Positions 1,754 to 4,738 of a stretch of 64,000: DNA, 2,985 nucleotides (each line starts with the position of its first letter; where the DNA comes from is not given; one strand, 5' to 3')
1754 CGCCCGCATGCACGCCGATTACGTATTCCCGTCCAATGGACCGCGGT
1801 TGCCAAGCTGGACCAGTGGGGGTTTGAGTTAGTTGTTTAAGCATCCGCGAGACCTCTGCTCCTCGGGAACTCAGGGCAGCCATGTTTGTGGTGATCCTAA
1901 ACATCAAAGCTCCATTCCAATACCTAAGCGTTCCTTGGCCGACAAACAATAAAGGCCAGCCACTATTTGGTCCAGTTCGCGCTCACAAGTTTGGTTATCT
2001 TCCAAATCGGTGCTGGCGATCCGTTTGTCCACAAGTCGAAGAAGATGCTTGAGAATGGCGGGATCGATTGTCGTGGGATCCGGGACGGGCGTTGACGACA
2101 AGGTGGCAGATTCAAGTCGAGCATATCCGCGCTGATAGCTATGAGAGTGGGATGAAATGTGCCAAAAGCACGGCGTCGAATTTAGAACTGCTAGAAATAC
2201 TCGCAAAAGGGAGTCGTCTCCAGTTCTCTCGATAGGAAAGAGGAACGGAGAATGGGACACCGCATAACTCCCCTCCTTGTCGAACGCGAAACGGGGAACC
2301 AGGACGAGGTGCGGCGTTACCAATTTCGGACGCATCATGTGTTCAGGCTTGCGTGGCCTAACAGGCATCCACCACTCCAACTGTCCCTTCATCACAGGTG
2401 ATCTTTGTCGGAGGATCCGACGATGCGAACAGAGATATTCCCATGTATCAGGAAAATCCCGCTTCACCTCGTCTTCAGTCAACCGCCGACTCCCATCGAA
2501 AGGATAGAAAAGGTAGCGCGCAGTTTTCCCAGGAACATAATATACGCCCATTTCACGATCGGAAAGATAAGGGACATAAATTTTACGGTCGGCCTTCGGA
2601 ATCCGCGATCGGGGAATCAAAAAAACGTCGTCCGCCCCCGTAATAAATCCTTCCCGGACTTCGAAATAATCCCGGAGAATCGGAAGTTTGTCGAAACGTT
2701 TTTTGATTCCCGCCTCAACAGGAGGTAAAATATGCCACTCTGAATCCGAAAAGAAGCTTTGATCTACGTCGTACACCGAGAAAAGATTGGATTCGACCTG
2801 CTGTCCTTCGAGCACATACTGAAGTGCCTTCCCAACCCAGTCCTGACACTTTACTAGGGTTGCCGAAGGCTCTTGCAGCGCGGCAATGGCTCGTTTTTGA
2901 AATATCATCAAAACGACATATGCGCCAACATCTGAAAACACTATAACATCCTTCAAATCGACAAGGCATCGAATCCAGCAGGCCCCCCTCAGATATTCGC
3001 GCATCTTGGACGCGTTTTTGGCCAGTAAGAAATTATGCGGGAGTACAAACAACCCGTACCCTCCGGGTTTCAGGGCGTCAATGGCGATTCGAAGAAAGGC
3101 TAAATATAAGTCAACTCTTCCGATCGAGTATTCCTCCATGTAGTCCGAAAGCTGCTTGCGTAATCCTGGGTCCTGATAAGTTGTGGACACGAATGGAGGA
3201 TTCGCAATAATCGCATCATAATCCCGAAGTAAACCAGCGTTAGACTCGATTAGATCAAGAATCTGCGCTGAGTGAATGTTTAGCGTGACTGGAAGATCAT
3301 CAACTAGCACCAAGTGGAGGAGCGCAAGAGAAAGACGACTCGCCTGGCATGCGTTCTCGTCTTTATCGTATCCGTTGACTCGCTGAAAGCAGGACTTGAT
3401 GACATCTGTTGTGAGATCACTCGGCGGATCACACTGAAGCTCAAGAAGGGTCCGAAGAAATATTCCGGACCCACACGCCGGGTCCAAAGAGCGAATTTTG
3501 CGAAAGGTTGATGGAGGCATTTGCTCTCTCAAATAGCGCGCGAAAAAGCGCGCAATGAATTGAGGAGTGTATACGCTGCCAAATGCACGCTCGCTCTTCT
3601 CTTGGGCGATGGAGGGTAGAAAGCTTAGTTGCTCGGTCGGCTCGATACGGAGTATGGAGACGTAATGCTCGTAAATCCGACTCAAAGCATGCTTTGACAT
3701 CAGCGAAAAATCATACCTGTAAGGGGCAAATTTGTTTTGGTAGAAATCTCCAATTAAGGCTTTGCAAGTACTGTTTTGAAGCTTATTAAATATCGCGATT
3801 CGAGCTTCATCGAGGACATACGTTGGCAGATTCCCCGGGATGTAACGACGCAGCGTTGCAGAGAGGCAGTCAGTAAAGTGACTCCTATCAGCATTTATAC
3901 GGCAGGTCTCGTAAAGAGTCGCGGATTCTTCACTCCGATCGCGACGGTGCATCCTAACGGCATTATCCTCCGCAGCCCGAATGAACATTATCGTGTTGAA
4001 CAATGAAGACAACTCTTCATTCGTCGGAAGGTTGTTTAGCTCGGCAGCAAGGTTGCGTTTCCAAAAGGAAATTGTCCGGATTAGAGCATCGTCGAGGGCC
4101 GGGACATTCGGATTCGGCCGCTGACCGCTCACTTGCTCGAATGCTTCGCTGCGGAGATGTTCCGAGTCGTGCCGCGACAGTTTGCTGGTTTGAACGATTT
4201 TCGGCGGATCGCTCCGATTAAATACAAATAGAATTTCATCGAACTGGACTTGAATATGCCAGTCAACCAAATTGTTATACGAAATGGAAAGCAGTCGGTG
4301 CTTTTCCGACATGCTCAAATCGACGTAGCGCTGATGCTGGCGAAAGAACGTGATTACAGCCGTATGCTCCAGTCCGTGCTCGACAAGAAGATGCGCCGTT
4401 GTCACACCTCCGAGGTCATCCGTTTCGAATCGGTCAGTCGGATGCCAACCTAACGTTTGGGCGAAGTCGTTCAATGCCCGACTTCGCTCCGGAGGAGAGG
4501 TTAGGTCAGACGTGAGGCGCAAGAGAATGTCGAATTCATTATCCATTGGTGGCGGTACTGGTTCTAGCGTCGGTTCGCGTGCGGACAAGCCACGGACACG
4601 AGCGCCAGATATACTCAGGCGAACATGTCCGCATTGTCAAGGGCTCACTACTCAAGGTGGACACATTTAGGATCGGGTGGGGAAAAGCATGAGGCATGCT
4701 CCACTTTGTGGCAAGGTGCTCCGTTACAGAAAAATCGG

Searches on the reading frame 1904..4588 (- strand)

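Call 62: search_protein_families(library=pfam, proteins=[window:1904-4588:-], max_evalue=0.001)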
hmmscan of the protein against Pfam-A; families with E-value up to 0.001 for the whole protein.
window:1904-4588:- (894 aa): 2 families
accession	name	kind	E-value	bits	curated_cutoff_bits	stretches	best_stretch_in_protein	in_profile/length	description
PF07669.17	Eco57I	-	1.4e-15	58.2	25.3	1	406-551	5-171/171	Eco57I restriction-modification methylase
PF02384.22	N6_Mtase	-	2.1e-15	57.3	20.4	1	324-567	14-234/311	N-6 DNA Methylase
